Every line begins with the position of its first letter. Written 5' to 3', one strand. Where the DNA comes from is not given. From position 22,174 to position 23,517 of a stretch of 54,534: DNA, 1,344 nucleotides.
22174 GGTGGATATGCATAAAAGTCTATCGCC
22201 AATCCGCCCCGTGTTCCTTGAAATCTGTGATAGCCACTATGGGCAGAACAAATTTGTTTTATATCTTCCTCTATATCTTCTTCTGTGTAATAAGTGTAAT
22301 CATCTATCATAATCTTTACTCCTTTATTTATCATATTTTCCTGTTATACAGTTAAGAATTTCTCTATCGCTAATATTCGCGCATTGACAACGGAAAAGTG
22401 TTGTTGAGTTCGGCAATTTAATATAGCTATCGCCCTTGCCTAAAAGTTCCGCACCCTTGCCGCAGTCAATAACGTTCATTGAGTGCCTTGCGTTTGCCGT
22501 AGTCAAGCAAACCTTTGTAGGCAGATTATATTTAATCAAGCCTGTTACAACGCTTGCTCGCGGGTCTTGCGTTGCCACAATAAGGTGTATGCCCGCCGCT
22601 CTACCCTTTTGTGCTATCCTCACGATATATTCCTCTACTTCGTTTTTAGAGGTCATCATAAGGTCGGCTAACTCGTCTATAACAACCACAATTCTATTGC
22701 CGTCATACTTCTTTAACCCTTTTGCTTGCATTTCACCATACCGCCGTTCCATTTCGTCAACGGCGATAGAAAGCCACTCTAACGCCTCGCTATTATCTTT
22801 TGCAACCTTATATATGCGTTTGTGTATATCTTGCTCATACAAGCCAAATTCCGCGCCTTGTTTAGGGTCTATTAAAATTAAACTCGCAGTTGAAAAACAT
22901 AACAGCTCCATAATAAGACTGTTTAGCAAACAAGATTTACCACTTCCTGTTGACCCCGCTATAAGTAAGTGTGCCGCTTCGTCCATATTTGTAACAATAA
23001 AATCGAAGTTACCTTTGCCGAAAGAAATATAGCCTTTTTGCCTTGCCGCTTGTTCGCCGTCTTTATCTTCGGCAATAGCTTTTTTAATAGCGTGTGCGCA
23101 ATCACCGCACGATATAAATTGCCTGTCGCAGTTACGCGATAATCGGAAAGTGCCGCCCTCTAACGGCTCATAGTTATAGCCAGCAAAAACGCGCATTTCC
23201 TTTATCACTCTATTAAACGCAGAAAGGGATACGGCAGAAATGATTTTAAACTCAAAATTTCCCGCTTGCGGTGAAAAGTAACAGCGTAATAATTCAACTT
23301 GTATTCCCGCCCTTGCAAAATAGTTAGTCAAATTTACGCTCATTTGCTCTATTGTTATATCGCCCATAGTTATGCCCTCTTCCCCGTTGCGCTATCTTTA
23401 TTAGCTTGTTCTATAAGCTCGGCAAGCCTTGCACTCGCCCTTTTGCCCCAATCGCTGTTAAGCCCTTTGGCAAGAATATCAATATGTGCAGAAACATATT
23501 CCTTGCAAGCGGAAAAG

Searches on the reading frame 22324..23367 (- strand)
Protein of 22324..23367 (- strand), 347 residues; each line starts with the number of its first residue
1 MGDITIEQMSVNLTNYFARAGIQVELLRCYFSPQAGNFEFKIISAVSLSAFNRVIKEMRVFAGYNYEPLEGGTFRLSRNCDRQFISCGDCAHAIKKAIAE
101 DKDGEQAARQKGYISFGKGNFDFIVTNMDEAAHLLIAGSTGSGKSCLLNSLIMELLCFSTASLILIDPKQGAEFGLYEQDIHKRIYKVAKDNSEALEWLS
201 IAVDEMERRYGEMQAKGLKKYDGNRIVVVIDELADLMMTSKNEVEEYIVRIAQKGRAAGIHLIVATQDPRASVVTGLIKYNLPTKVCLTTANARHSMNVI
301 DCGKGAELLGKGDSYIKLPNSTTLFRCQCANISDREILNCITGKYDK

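Call 15: search_protein_families(library=pfam, proteins=[window:22324-23367:-], max_evalue=0.1)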
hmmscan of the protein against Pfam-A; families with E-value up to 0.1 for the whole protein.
window:22324-23367:- (347 aa): 23 families
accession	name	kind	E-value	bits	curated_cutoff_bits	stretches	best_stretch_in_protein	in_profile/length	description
PF01580.24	FtsK_SpoIIIE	-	1.6e-35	123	24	2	109-222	15-132/221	FtsK/SpoIIIE family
PF01935.23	DUF87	-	1.8e-06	28.7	23.2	1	132-192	24-83/220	Helicase HerA, central domain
PF12846.13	AAA_10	-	1.9e-05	24.3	27.5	1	130-172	20-62/362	AAA-like domain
PF13401.12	AAA_22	-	3.1e-05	24.7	27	1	130-264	4-120/130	AAA domain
PF01637.24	ATPase_2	-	0.00025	21.4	33.2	1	131-249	20-133/225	ATPase domain predominantly from Archaea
PF04665.18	Pox_A32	-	0.0009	19.2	22.8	1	133-265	15-134/242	Poxvirus A32 protein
PF13555.12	AAA_29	-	0.001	19.2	27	1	119-154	10-45/61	P-loop containing region of AAA domain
PF20703.3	nSTAND1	-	0.0014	18.7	27.1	1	124-265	26-158/379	Novel STAND NTPase 1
PF10412.15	TrwB_AAD_bind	-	0.0023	17.3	20.5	1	129-155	13-39/387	Type IV secretion-system coupling protein DNA-binding domain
PF00005.33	ABC_tran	-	0.0038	18.3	25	1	128-204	8-79/137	ABC transporter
PF25199.1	nSTAND_NTPase5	-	0.0061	16.8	34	0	132-163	42-73/145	Novel STAND NTPase 5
PF00437.27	T2SSE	-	0.016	14.3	24.9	1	132-154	143-165/370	Type II/IV secretion system protein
PF19044.6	P-loop_TraG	-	0.019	14.1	25.8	0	133-167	31-64/413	TraG P-loop domain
PF09848.15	SLFN-g3_helicase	-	0.02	14.6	24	1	134-243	4-97/354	Schlafen group 3, DNA/RNA helicase domain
PF20720.3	nSTAND3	-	0.028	14.5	27.2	1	125-157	11-43/155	Novel STAND NTPase 3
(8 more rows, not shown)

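Call 16: search_protein_families(library=phrogs, proteins=[window:22324-23367:-], max_evalue=0.01)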
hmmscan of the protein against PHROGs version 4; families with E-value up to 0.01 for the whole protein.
window:22324-23367:- (347 aa): 7 families
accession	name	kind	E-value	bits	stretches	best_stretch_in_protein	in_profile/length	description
phrog_1358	-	moron, auxiliary metabolic gene and host takeover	5.1e-60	204.2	1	115-343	586-825/1382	FtsK/SpoIIIE-like protein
phrog_3551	-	moron, auxiliary metabolic gene and host takeover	5.1e-43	148.1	1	128-336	433-651/758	FtsK/SpoIIIE-like protein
phrog_2666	-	head and packaging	3.7e-13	50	1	127-270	317-466/555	terminase large subunit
phrog_24831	-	unknown function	4.2e-10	39.9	1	123-293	284-449/700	-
phrog_7035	-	unknown function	8.7e-10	38.6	1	123-169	203-250/969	-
phrog_31069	-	moron, auxiliary metabolic gene and host takeover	0.00081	18.9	1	132-266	302-454/742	FtsK/SpoIIIE-like protein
phrog_17958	-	moron, auxiliary metabolic gene and host takeover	0.0017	17.7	1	133-273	332-482/682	FtsK/SpoIIIE-like protein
